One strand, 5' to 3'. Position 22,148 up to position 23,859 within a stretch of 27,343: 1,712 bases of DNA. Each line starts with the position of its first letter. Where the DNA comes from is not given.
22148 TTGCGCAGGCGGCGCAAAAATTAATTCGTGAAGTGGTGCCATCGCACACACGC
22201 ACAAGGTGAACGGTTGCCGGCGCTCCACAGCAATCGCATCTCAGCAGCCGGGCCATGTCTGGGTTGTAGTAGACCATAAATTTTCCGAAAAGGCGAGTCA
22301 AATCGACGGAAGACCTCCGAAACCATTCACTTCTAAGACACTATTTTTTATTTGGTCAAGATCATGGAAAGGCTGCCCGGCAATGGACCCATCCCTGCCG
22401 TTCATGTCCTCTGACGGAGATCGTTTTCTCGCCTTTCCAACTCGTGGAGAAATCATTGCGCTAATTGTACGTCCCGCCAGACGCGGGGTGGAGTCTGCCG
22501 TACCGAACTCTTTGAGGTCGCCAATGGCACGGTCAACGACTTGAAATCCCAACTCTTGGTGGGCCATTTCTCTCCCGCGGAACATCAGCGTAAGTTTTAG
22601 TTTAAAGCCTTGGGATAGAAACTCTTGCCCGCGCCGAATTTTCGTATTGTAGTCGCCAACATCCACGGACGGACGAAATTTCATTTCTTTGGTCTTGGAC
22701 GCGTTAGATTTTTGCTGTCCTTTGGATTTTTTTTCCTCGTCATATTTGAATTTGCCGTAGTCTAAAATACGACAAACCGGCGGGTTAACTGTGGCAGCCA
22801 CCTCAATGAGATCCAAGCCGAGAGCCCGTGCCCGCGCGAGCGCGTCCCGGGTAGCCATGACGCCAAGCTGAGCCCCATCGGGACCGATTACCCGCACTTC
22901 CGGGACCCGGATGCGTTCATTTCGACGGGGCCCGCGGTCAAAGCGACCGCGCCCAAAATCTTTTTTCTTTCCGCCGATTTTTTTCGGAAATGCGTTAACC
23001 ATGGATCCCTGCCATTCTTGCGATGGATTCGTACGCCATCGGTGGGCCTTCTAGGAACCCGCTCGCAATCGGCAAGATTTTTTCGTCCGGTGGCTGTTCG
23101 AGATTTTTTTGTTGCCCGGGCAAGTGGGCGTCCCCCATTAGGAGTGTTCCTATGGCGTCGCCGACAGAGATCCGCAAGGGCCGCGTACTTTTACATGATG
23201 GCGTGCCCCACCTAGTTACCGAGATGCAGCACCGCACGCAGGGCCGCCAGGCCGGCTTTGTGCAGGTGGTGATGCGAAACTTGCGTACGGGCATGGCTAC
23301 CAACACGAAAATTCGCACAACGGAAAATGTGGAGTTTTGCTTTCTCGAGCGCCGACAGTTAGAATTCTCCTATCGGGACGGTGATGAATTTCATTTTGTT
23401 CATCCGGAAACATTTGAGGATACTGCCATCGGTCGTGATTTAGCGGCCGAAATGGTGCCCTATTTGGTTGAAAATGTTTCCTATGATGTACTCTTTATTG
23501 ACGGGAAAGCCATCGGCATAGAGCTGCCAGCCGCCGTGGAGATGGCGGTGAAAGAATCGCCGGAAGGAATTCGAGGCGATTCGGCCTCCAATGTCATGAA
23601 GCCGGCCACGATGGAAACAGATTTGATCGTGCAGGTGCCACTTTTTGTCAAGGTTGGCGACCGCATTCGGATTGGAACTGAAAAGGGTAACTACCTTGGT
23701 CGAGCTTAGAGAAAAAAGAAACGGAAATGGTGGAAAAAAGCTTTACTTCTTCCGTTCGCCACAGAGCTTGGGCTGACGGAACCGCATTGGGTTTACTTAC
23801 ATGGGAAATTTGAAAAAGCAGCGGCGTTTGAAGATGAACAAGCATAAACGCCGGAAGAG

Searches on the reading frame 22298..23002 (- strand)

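Call 74: search_protein_families(library=pfam, proteins=[window:22298-23002:-], max_evalue=0.001)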
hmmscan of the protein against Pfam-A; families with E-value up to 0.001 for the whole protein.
window:22298-23002:- (234 aa): 2 families
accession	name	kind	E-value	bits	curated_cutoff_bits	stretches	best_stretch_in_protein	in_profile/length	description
PF05198.21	IF3_N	-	1.4e-29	102.4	26.9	1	28-94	2-68/70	Translation initiation factor IF-3, N-terminal domain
PF00707.27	IF3_C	-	5.2e-27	94.1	34.8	1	103-186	2-85/86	Translation initiation factor IF-3, C-terminal domain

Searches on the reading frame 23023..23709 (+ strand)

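Call 74: search_protein_families(library=pfam, proteins=[window:23023-23709:+], max_evalue=0.001)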
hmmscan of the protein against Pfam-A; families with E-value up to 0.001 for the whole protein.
window:23023-23709:+ (228 aa): 3 families
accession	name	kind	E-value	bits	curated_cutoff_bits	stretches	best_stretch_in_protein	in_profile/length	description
PF09285.17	Elong-fact-P_C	-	1.2e-20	73.4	25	1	172-227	1-56/56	Elongation factor P, C-terminal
PF08207.18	EFP_N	-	7.7e-15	55.1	23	1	48-103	3-58/58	Elongation factor P (EF-P) KOW-like domain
PF01132.26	EFP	-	2.9e-13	50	27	1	111-164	1-54/54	Elongation factor P (EF-P) OB domain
